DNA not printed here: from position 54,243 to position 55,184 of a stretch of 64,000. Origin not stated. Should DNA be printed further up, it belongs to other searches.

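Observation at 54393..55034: Stand-alone HslV/proteasome-beta-like hydrolase with Ser instead of Thr as predicted N-terminal nucleophile and no partner ATPase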

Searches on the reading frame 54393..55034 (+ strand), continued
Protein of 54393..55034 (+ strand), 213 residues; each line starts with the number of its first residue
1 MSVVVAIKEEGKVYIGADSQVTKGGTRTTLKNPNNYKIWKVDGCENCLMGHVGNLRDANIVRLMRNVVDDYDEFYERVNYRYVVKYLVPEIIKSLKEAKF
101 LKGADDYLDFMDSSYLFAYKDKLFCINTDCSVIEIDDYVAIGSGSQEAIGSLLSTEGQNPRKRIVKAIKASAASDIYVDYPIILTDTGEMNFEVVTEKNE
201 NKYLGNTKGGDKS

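Call 23: search_protein_families(library=pfam, proteins=[L022:6691-7746:-, L022:9367-10527:+, L022:8748-9365:+, L019:6458-7111:+, L019:5126-6298:+, L019:11417-12001:+, L004:6751-7392:+, L004:7724-8962:+, L014:7549-9174:+, L014:6553-7041:+], max_evalue=0.01)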
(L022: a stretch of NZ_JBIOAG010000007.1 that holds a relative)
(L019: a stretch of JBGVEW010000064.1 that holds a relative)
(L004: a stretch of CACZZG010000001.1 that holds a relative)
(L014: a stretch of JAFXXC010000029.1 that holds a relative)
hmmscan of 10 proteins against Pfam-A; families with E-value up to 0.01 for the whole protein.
L022:6691-7746:- (351 aa): 0 families

L022:9367-10527:+ (386 aa): 17 families
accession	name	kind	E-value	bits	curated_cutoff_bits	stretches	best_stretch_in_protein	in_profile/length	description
PF00004.35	AAA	-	5.5e-41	140.5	21.2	1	161-290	1-130/131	ATPase family associated with various cellular activities (AAA)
PF13191.12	AAA_16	-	3.1e-05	25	32.6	1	148-194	14-63/167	AAA ATPase domain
PF20720.3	nSTAND3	-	4.2e-05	23.7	27.2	1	159-265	18-109/155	Novel STAND NTPase 3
PF17862.7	AAA_lid_3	-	6.9e-05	22.8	27.2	1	313-348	1-36/45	AAA+ lid domain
PF13401.12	AAA_22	-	9.6e-05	23.1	27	1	157-235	4-64/130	AAA domain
PF05496.18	RuvB_N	-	0.00018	21.8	27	1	158-231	33-98/159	Holliday junction DNA helicase RuvB P-loop domain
PF13173.12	AAA_14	-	0.00019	21.9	27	1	161-229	5-74/129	AAA domain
PF06068.19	TIP49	-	0.0002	21.1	23.8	1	154-203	46-97/347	TIP49 P-loop domain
PF00158.32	Sigma54_activat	-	0.00026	21.2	20.2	0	159-289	23-160/168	Sigma-54 interaction domain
PF07728.20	AAA_5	-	0.00028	21.3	22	1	161-229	2-78/139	AAA domain (dynein-related subfamily)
PF00910.28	RNA_helicase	-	0.00056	20.8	21.5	0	161-194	1-34/105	RNA helicase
PF01637.24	ATPase_2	-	0.00062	20.1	33.2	0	202-325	94-217/225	ATPase domain predominantly from Archaea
PF24883.2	NPHP3_N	-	0.00069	20.3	24.8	1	151-205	13-64/164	Nephrocystin 3, N-terminal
PF13671.12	AAA_33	-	0.00095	19.9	27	1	161-210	2-49/143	AAA domain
PF02367.23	TsaE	-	0.004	17.5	26.6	0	148-191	9-53/128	Threonylcarbamoyl adenosine biosynthesis protein TsaE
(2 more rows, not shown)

L022:8748-9365:+ (205 aa): 0 families

L019:6458-7111:+ (217 aa): 2 families
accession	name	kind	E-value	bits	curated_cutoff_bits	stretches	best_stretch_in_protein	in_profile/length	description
PF00929.31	RNase_T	-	5.6e-20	73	24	1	5-176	1-164/164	Exonuclease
PF16473.11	Rv2179c-like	-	4.1e-07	30.3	27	1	5-179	3-176/177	3'-5' exoribonuclease Rv2179c-like domain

L019:5126-6298:+ (390 aa): 0 families

L019:11417-12001:+ (194 aa): 1 family
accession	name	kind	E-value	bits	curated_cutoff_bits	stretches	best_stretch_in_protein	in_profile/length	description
PF08238.18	Sel1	-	2e-10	41.2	30.7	1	68-103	1-36/36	Sel1 repeat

L004:6751-7392:+ (213 aa): 0 families

L004:7724-8962:+ (412 aa): 0 families

L014:7549-9174:+ (541 aa): 0 families

L014:6553-7041:+ (162 aa): 0 families

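Call 33: search_dna_similar(query=window:54393-55034:+, collection=phages, mode=protein, max_evalue=0.001, max_rows=25)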
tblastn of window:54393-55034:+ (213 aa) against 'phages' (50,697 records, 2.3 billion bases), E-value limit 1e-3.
Records with a match: 64; places in all: 64; records where one place covers at least 80% of the query: 51.
Best place of each record, by identity: <60% 64.
By first word of the organism name: Salmonella 30; Vibrio 7; Escherichia 7; Bacteriophage 5; Tenacibaculum 3; Geobacillus 2; Microbacterium 2; Pseudoalteromonas 1; Psychrobacter 1; Methanobacterium 1; and 5 more.
By host as written in the record: - 13; Salmonella sp. 8; Salmonella enterica subsp. enterica serovar Enteritidis PT1 6; Tenacibaculum sp. 3; Microbacterium paraoxydans NRRL B-14843 2; Escherichia coli K-12 2; Salmonella enterica subsp. enterica serovar Kentucky 2; Salmonella enterica subsp. enterica serovar Typhimurium 2; and 22 more.
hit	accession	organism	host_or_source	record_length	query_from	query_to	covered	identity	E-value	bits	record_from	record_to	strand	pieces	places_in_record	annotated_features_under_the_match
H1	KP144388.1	Geobacillus virus E3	failed fermentation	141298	1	199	93%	30.7%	8e-18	87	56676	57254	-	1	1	hypothetical protein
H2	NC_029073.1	Geobacillus virus E3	failed fermentation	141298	1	199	93%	30.7%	8e-18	87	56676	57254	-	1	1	peptidase HslV family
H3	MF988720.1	Pseudoalteromonas phage J2-1_QLiu-2017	Pseudoalteromonas phenolica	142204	1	186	87%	30.6%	6e-11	67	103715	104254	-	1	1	hypothetical protein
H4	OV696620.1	Psychrobacter phage D'Alembert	French washed-rind cheese surface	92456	1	186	87%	29.3%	7e-11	66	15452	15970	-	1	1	Ntn_hydrolase-like protein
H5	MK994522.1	Methanobacterium virus PhiF1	Methanothermobacter thermautotrophicus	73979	1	200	94%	26.3%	1e-7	57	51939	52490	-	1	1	putative ATP-dependent protease | putative anearobic ribonucleoside triphosphate reductase | transposase 20 superfamily-like protein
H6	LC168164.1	Tenacibaculum phage pT24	Tenacibaculum sp.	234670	1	183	86%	28.3%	4e-9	61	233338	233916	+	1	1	hypothetical protein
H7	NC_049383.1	Tenacibaculum phage pT24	Tenacibaculum sp.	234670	1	183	86%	28.3%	4e-9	61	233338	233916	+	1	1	peptidase HslV family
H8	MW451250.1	Vibrio phage phiTY18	Vibrio parahaemolyticus TY18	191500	1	175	82%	27.7%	3e-8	59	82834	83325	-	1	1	record has no annotation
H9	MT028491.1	Ochrobactrum phage vB_OspM_OC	Ochrobactrum sp. POC9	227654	1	187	88%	25.6%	3e-5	50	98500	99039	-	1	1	proteosome component protein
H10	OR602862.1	Moorella phage MTATph1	Moorella thermoacetica DSM 103132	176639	1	184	86%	24.9%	2e-6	53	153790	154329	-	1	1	peptidase HslV family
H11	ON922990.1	Vibrio phage VPMCC14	Vibrio sp.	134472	1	172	81%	25.4%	7e-6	52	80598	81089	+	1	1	putative nucleophile aminohydrolase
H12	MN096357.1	Microbacterium phage WaterT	Microbacterium paraoxydans NRRL B-14843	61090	1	152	71%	28.4%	6e-4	46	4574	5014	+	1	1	15: protease | 14: hypothetical protein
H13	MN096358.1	Microbacterium phage LeeroyJenkins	Microbacterium paraoxydans NRRL B-14843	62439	1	152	71%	28.4%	7e-4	45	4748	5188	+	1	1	16: protease | 15: hypothetical protein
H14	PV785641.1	Salmonella phage MET_P1-197_41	Salmonella enterica subsp. enterica ...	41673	1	179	84%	24.0%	7e-4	46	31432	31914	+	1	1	hypothetical protein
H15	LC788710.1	Escherichia coli phage Wa28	Sewage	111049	1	179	84%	24.0%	7e-4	46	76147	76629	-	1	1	hypothetical protein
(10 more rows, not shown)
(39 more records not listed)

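Call 37: find_encoding_contigs(protein=P0003, flank=10000, max_places=3)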
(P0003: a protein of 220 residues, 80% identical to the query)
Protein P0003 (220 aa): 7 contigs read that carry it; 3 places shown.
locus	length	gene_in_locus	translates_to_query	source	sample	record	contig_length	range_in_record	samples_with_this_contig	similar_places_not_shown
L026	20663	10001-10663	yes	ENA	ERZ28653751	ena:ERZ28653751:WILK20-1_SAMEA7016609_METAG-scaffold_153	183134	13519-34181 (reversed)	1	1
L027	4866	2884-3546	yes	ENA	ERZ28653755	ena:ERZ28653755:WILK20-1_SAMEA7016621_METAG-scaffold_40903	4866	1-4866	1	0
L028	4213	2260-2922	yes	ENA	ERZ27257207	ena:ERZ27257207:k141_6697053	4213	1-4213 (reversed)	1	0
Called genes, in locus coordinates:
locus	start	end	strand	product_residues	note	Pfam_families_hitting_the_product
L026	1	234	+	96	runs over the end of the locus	-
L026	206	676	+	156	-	-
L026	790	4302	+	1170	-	PF28173:Upx-like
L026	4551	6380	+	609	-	PF13727:CoA_binding_3, PF01073:3Beta_HSD (weak), PF01370:Epimerase, PF02719:Polysacc_synt_2, PF04321:RmlD_sub_bind, PF07993:NAD_binding_4 (weak), PF16363:GDP_Man_Dehyd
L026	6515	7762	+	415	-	PF02661:Fic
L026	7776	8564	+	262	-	-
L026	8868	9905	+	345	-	PF05496:RuvB_N (faint), PF00004:AAA, PF17866:AAA_lid_6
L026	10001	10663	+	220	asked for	PF00227:Proteasome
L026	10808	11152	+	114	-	-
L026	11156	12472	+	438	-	PF00069:Pkinase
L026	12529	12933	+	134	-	-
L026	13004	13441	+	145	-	-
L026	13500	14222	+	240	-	PF00092:VWA (weak), PF13519:VWA_2 (weak)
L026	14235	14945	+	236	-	PF00092:VWA, PF13519:VWA_2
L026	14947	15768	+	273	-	PF13672:PP2C_2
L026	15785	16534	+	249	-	-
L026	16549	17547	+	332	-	-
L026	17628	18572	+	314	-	PF13280:WYL, PF25583:WCX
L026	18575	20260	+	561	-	PF13361:UvrD_C (faint), PF02562:PhoH (weak), PF09848:SLFN-g3_helicase (weak), PF13087:AAA_12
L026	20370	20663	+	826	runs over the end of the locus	-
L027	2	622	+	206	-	?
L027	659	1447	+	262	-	-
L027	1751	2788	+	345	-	PF05496:RuvB_N (faint), PF00004:AAA, PF17866:AAA_lid_6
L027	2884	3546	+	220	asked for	PF00227:Proteasome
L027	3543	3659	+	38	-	-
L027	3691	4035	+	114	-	-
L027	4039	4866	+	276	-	?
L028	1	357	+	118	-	?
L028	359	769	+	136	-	-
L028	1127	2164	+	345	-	PF00004:AAA, PF17866:AAA_lid_6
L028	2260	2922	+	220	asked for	PF00227:Proteasome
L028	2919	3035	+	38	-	-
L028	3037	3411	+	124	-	-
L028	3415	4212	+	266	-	?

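Call 40: predict_structure(alignment_id=A1)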
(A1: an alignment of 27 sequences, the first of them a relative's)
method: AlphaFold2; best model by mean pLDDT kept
length: 213 residues; sequences in the alignment: 27
mean_pLDDT: 86.9   pTM: 0.86
mean pLDDT of the five models: 86.9, 86.5, 86.4, 84.8, 84.6
residues with pLDDT >= 90: 129; 70-90: 57; 50-70: 19; < 50: 8
segments of 3 or more residues with pLDDT < 50: 207-213
pLDDT, mean of each block of 10 residues (from residue 1): 92 90 59 88 93 91 88 89 96 92 73 96 96 97 94 94 94 71 94 88 63 37
secondary structure, 60 per line:
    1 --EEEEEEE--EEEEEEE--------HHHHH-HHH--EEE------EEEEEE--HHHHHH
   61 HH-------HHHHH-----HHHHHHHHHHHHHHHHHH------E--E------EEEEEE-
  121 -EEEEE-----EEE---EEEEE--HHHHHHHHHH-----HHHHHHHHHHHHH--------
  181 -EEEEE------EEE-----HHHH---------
elements in order: E3-9 E12-18 H27-31 E38-40 E47-52 H55-62 H70-74 H80-97 E114-119 E122-126 E132-134 E138-142 H145-154 H160-172 E182-186 E193-195 H201-204

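Call 42: find_encoding_contigs(protein=P0093, flank=10000, max_places=3)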
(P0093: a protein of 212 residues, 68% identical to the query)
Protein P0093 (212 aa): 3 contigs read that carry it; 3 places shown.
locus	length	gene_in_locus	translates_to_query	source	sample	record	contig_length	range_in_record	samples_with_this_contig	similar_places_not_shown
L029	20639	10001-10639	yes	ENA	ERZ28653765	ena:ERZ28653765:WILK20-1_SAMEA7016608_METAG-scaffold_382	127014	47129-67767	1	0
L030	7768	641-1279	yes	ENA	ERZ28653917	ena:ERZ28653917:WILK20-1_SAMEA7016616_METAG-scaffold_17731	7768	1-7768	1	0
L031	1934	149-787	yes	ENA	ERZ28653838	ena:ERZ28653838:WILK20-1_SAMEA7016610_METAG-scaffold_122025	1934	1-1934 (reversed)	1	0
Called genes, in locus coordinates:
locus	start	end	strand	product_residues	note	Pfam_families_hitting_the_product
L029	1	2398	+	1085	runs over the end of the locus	PF04231:Endonuclease_1, PF02368:Big_2, PF22359:Big-like (faint), PF26182:Ig_NUP210_5th (weak), PF02368:Big_2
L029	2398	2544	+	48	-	-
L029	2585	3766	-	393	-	PF13306:LRR_5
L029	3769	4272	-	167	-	PF00484:Pro_CA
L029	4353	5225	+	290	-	PF24391:HD-CE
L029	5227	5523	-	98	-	PF01740:STAS, PF13466:STAS_2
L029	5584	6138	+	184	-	PF13302:Acetyltransf_3, PF13420:Acetyltransf_4 (weak), PF00583:Acetyltransf_1, PF13673:Acetyltransf_10, PF13508:Acetyltransf_7, PF08445:FR47 (weak)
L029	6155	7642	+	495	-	PF02952:Fucose_iso_C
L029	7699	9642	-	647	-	PF00990:GGDEF (weak), PF00563:EAL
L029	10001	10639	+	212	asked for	PF00227:Proteasome (weak)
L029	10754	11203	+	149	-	PF13349:DUF4097 (weak)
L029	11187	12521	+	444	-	PF00069:Pkinase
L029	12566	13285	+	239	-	PF00092:VWA, PF13519:VWA_2 (weak)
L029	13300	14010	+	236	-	PF00092:VWA (weak)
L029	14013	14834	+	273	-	PF13672:PP2C_2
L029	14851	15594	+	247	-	-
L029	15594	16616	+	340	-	-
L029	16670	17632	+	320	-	PF13280:WYL, PF25583:WCX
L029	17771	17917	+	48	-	-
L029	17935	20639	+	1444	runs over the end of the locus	PF01823:MACPF (weak), PF07523:Big_3 (weak)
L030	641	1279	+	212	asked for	PF00227:Proteasome (weak)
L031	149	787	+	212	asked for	PF00227:Proteasome (weak)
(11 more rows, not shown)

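Call 43: find_related_loci(query=A1, collection=viral_contigs, flank=8000)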
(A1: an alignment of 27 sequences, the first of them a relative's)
Query A1 (213 aa) in viral_contigs; peptide patterns used: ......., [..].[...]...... (x = any residue, [..] = any of these).
31 stretches matched a pattern, but none encodes a relative of the query by tblastn (E <= 1e-3).

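Call 44: fold_search(model_id=the predicted structure, library=pdb)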
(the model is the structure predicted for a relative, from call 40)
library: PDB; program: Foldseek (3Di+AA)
matches with E <= 10: 1057; with E <= 0.001: 931
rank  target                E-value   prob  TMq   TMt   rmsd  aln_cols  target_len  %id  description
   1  5ovs_K                5.0e-10  1.00  0.64  0.72   4.2       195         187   18  Thiobacillus denitrificans BPH (released 2017-12-06)
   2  5ovs_A                9.0e-10  1.00  0.63  0.72   5.2       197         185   17  Thiobacillus denitrificans BPH (released 2017-12-06)
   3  5ovs_J                1.1e-09  1.00  0.63  0.72   5.2       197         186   17  Thiobacillus denitrificans BPH (released 2017-12-06)
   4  7nht_D                1.5e-09  1.00  0.58  0.53   6.0       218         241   16  Akirin2 bound human proteasome (released 2021-09-01)
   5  5ovt_A                1.6e-09  1.00  0.60  0.69   5.6       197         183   17  Thiobacillus denitrificans BPH in complex with Epoxomicin (released 2017-12-06)
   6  8f66_A                2.0e-09  1.00  0.58  0.55   6.3       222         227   18  Thermoplasma acidophilum 20S proteasome - L81Y mutation in alpha subunit (released 2023-08-30)
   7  2ku1_MODEL_1_A        2.1e-09  1.00  0.58  0.53   6.4       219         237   18  Dynamic Regulation of Archaeal Proteasome Gate Opening as Studied by TROSY-NMR (released 2010-04-21)
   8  1j2q_A                2.2e-09  1.00  0.57  0.52   6.9       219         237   18  20S proteasome in complex with calpain-Inhibitor I from archaeoglobus fulgidus (released 2003-03-18)
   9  2ku2_MODEL_1_A        2.2e-09  1.00  0.58  0.53   6.4       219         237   18  Dynamic Regulation of Archaeal Proteasome Gate Opening as Studied by TROSY-NMR (released 2010-04-21)
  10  6mux_Q                2.5e-09  1.00  0.55  0.49   6.9       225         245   20  The structure of the Plasmodium falciparum 20S proteasome in complex with one PA28 activator (released 2019-08-07)
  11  8f6a_A                2.6e-09  1.00  0.57  0.54   6.8       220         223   15  Thermoplasma acidophilum 20S proteasome - wild type (released 2023-08-30)
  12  1j2p_A                3.0e-09  1.00  0.60  0.54   5.6       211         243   17  alpha-ring from the proteasome from archaeoglobus fulgidus (released 2003-03-18)
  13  1pma_A                3.0e-09  1.00  0.58  0.57   6.4       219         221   18  PROTEASOME FROM THERMOPLASMA ACIDOPHILUM (released 1996-06-20)
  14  3c92_A                3.0e-09  1.00  0.58  0.56   6.4       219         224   18  Thermoplasma acidophilum 20S proteasome with a closed gate (released 2008-08-05)
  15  1iru_E                5.1e-09  1.00  0.57  0.53   5.7       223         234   16  Crystal Structure of the mammalian 20S proteasome at 2.75 A resolution (released 2002-05-22)
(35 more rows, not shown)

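Call 45: list_cluster_members(proteins=[P0018, P0030, P0039, P0092, P0056, P0003])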
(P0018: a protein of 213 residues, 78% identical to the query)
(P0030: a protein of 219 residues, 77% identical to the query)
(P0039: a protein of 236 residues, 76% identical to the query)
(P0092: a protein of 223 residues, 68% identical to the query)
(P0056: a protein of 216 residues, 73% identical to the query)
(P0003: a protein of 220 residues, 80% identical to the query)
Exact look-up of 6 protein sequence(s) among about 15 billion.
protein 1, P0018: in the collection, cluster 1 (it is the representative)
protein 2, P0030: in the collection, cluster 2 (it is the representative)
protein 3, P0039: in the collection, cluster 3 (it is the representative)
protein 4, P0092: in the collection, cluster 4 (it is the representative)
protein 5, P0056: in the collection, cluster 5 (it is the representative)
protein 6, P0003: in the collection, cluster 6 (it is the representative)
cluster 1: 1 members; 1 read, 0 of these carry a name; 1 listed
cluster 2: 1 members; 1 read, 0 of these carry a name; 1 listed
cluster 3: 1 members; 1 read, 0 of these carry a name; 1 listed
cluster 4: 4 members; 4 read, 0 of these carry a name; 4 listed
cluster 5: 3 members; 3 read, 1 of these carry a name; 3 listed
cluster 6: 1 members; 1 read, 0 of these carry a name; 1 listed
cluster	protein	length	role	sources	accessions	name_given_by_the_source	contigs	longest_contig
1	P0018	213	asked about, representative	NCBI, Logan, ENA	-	-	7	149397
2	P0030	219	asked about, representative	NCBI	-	-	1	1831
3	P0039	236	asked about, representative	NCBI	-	-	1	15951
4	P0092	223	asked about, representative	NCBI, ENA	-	-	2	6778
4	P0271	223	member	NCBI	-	-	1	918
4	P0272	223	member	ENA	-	-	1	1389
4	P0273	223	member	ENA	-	-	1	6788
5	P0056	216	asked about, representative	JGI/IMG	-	ATP-dependent protease HslVU (ClpYQ) peptidase subunit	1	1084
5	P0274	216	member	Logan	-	-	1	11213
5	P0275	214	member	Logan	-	-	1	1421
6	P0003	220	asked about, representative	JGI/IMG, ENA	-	-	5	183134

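Call 51: search_solved_structures(query=L022:6691-7746:-, max_evalue=1)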
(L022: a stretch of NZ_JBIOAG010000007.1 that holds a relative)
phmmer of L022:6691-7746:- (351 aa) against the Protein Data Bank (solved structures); distinct sequences matched with E-value up to 1: 1.
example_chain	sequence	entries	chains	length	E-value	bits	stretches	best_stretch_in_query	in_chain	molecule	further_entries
6oaw_A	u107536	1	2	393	1.6e-14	57.3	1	39-338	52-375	WYL1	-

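Call 52: search_solved_structures(query=L022:8748-9365:+, max_evalue=1)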
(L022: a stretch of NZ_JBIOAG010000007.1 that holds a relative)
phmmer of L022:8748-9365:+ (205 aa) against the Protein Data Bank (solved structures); distinct sequences matched with E-value up to 1: 3.
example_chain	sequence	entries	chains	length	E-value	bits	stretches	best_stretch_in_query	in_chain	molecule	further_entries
8eir_C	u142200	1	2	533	0.19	15.2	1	78-158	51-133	nsp7-nsp10 of Replicase polyprotein 1a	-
5tp5_A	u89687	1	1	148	0.35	14.4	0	160-187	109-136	Calmodulin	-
3obw_A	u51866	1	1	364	0.68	13.5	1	50-130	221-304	Protein pelota homolog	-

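Call 53: search_solved_structures(query=L022:9367-10527:+, max_evalue=1e-20)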
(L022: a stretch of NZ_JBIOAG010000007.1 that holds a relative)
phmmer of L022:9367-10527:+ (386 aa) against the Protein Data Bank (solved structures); distinct sequences matched with E-value up to 1e-20: 265 (the best 60 are shown).
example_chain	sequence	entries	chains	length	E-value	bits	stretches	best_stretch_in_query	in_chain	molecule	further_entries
9ox9_A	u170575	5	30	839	1.1e-98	333.8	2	119-348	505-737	vesicle-fusing ATPase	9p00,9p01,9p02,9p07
5c18_A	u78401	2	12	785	8.4e-98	330.9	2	121-380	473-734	Transitional endoplasmic reticulum ATPase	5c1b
9m4n_A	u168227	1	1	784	5.7e-97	328.2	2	109-350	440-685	Cell division control protein 48 homolog A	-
9m3v_A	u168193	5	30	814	6.6e-97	328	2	109-350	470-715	Cell division control protein 48 homolog A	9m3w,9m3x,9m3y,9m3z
7wub_D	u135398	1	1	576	1e-96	327.4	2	121-349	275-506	Transitional endoplasmic reticulum ATPase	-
7wub_C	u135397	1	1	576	1e-96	327.4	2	121-349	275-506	Transitional endoplasmic reticulum ATPase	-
7rlb_A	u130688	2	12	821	1.2e-96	327.2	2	121-349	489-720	Transitional endoplasmic reticulum ATPase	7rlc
7rlj_A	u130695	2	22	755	1.7e-96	326.7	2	121-349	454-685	Transitional endoplasmic reticulum ATPase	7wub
8yka_A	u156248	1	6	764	1.7e-96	326.6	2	121-349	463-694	Transitional endoplasmic reticulum ATPase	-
7rlh_A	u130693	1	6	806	1.8e-96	326.6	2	121-349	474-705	Transitional endoplasmic reticulum ATPase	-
7mdm_B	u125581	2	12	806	1.9e-96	326.5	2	120-349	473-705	Transitional endoplasmic reticulum ATPase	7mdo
7rlg_A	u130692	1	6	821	1.9e-96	326.5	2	121-349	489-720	Transitional endoplasmic reticulum ATPase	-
7y4w_A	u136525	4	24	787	2e-96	326.5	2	121-349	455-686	Transitional endoplasmic reticulum ATPase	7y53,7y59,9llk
5c19_A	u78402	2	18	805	2.1e-96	326.4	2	121-349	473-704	Transitional endoplasmic reticulum ATPase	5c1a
7bp8_A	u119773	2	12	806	2.1e-96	326.3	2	121-349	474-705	Transitional endoplasmic reticulum ATPase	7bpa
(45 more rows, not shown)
